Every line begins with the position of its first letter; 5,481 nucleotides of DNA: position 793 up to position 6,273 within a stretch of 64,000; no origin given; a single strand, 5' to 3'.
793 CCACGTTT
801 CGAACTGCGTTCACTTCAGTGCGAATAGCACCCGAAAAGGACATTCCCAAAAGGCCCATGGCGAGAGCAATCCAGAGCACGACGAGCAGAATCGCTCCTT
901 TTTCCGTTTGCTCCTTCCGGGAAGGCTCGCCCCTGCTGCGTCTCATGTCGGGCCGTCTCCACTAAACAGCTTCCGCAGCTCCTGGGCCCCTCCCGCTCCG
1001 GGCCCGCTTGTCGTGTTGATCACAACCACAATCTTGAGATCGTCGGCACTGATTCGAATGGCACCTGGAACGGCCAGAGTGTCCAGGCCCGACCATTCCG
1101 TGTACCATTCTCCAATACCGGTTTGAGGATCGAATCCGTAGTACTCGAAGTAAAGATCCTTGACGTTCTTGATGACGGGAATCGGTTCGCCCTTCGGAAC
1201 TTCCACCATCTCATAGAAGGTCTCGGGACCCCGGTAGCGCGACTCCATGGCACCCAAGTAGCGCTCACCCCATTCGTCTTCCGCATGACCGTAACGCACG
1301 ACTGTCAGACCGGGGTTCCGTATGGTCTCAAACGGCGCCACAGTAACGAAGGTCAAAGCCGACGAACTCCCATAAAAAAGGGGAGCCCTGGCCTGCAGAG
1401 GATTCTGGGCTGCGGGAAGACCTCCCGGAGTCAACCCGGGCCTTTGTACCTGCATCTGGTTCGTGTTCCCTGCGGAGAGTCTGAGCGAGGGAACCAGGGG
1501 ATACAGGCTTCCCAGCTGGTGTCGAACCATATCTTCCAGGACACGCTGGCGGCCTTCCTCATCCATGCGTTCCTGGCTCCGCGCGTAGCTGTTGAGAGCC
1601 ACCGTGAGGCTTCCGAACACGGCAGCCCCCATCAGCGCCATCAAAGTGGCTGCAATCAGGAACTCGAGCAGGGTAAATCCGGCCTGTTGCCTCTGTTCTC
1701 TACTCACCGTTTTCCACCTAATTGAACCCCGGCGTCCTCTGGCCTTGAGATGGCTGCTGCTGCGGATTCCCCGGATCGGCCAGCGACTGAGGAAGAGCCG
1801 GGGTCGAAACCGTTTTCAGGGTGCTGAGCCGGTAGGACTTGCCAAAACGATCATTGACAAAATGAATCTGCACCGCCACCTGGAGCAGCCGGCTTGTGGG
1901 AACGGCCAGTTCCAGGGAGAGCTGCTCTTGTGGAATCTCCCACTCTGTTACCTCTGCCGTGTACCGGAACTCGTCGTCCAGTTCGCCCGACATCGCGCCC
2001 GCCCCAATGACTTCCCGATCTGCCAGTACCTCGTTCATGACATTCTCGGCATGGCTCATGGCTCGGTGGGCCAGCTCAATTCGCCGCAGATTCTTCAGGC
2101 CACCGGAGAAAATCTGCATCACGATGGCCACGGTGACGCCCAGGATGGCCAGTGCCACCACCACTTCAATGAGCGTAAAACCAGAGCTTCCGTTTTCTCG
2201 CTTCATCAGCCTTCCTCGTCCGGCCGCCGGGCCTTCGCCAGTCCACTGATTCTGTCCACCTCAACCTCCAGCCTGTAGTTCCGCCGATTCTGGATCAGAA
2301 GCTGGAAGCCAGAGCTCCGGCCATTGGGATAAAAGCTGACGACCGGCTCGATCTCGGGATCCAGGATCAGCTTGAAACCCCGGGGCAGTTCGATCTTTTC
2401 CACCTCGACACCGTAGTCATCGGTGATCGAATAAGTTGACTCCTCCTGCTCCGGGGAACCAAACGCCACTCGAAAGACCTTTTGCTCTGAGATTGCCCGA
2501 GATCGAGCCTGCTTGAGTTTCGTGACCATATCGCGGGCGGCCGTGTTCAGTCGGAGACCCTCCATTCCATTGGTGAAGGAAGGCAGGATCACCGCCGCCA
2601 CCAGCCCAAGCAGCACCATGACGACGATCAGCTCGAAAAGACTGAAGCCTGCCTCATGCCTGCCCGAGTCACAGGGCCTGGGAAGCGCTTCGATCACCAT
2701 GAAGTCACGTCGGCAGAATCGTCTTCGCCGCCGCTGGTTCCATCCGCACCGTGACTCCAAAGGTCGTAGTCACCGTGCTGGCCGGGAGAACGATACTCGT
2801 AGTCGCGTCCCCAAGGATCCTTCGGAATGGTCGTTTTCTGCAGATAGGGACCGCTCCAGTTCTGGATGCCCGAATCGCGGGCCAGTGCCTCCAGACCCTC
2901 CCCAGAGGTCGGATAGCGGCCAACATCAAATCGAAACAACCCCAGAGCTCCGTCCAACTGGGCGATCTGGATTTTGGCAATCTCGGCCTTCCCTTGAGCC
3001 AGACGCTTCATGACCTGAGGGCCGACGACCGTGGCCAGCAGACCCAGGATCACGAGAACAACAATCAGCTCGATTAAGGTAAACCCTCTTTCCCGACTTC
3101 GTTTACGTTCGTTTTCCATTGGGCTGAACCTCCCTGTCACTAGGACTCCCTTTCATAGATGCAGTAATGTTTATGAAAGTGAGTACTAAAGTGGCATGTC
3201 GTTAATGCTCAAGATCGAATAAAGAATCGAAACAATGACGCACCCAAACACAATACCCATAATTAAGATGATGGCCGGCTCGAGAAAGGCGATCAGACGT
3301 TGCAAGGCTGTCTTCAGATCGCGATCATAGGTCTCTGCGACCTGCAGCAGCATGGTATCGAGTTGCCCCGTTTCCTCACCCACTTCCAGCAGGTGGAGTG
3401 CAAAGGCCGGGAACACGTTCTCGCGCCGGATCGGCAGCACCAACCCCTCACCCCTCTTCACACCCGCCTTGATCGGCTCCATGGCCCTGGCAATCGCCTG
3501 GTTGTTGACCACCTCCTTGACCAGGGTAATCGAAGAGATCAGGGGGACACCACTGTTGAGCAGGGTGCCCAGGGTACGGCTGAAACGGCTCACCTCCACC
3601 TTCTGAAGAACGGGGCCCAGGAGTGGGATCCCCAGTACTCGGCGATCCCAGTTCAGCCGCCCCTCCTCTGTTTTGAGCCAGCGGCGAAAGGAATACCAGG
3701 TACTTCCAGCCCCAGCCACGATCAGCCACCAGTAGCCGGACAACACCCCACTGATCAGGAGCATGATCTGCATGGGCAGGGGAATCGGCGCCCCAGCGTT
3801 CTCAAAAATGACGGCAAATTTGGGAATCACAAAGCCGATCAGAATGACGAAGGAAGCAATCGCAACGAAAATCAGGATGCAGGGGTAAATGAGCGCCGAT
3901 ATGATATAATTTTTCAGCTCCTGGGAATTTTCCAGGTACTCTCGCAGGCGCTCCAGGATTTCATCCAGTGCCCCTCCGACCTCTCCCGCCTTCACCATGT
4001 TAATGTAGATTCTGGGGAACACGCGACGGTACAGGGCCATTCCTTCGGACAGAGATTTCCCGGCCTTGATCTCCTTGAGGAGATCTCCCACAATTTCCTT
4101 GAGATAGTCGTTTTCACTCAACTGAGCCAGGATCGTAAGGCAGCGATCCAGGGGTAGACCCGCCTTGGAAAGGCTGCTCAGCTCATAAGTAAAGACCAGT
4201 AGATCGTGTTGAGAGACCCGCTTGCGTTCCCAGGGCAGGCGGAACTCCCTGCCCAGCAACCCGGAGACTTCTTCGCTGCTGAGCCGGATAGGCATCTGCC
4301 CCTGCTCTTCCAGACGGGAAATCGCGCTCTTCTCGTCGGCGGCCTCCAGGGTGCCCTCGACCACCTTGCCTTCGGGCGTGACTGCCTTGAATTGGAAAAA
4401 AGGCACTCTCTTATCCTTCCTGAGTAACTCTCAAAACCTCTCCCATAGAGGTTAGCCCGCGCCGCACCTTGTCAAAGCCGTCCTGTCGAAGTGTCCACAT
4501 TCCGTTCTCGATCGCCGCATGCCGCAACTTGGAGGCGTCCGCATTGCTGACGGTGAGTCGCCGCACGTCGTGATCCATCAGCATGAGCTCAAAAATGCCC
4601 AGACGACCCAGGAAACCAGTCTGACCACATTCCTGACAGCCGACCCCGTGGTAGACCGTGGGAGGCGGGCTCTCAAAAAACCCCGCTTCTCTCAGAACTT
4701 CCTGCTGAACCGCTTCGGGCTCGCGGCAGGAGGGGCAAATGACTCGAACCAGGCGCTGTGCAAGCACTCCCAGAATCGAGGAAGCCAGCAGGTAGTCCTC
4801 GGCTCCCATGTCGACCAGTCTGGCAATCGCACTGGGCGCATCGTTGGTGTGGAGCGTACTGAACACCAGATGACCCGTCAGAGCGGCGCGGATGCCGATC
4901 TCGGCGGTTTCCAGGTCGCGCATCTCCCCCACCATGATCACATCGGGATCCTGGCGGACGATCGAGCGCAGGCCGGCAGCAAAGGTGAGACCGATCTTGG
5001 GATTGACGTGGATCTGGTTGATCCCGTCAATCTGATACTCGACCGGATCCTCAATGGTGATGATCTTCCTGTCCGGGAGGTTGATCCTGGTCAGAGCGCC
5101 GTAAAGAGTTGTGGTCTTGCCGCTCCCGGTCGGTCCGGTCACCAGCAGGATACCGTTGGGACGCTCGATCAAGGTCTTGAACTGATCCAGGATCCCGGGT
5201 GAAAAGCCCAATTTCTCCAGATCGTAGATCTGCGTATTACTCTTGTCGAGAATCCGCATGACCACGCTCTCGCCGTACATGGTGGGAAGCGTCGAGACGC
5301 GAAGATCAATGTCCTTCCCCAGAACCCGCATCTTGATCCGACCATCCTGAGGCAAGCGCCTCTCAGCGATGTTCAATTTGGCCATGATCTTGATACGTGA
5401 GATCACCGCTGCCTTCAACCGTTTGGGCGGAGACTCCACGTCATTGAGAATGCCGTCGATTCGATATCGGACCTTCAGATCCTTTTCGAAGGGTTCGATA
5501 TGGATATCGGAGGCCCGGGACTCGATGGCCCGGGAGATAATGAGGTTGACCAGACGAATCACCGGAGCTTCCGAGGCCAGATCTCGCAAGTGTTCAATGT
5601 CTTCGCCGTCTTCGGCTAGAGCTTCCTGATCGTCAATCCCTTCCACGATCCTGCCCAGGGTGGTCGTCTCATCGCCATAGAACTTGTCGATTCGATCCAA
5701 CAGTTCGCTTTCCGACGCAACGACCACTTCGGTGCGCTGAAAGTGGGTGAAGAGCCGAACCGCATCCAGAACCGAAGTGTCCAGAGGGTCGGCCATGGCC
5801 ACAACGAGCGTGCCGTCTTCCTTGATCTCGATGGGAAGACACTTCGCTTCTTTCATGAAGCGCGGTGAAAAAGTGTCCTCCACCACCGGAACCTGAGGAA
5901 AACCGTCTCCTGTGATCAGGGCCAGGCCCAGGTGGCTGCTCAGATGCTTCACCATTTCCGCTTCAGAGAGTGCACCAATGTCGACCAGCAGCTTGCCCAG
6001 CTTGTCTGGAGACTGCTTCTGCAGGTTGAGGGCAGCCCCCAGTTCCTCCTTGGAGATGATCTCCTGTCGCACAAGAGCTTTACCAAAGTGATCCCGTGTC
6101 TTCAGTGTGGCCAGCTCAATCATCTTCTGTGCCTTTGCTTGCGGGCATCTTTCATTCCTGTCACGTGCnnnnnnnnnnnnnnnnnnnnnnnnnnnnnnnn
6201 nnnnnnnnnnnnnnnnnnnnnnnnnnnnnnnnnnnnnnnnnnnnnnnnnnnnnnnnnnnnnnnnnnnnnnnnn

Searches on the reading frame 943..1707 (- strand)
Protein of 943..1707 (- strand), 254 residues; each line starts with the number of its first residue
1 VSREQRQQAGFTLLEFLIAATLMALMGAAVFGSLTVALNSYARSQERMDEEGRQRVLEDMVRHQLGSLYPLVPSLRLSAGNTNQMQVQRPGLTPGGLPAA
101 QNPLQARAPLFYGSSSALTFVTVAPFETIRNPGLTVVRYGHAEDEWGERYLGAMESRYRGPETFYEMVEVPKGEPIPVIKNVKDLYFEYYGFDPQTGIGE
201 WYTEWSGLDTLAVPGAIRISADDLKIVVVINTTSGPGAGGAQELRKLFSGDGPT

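Call 53: search_protein_families(library=pfam, proteins=[window:943-1707:-], max_evalue=0.0001)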
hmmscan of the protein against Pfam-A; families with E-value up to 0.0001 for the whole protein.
window:943-1707:- (254 aa): 1 family
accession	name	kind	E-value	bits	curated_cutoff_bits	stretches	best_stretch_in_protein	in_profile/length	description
PF07963.17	N_methyl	-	3.5e-06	26.8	21.2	1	6-31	2-27/27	Prokaryotic N-terminal methylation motif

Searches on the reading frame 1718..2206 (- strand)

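Call 53: search_protein_families(library=pfam, proteins=[window:1718-2206:-], max_evalue=0.0001)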
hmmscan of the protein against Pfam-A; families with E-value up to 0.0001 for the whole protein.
window:1718-2206:- (162 aa): 1 family
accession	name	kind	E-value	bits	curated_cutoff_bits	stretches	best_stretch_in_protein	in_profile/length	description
PF07963.17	N_methyl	-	2.8e-07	30.3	21.2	1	7-30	4-27/27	Prokaryotic N-terminal methylation motif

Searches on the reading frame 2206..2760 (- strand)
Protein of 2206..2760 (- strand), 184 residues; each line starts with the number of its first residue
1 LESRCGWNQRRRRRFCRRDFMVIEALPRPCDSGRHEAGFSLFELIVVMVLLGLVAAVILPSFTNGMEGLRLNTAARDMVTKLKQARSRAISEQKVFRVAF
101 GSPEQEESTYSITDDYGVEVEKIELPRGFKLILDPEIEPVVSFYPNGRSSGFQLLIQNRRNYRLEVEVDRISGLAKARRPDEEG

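Call 53: search_protein_families(library=pfam, proteins=[window:2206-2760:-], max_evalue=0.0001)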
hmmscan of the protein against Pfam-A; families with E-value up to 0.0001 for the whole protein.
window:2206-2760:- (184 aa): 1 family
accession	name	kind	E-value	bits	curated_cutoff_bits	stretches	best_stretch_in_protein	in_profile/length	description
PF07963.17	N_methyl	-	3e-06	27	21.2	1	34-59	2-27/27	Prokaryotic N-terminal methylation motif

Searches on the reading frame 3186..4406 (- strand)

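Call 53: search_protein_families(library=pfam, proteins=[window:3186-4406:-], max_evalue=0.0001)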
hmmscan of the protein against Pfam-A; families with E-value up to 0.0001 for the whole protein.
window:3186-4406:- (406 aa): 1 family
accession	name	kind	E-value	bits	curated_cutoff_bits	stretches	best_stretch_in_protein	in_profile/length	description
PF00482.28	T2SSF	-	3.9e-58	195.3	25.2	2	72-195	1-125/125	Type II secretion system (T2SS), protein F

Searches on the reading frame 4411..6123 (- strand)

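Call 8: search_protein_families(library=pfam, proteins=[window:4411-6123:-])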
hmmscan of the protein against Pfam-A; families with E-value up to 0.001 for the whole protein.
window:4411-6123:- (570 aa): 4 families
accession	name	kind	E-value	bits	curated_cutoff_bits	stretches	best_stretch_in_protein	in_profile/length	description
PF00437.27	T2SSE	-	1.2e-143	478.7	24.9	1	183-565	3-370/370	Type II/IV secretion system protein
PF05157.20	MshEN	-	3.6e-17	62.6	23.1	1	65-153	1-88/90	MshEN domain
PF13191.12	AAA_16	-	0.00029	21.8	32.6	0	320-437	22-124/167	AAA ATPase domain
PF25199.1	nSTAND_NTPase5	-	0.00078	19.7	34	0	320-363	38-82/145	Novel STAND NTPase 5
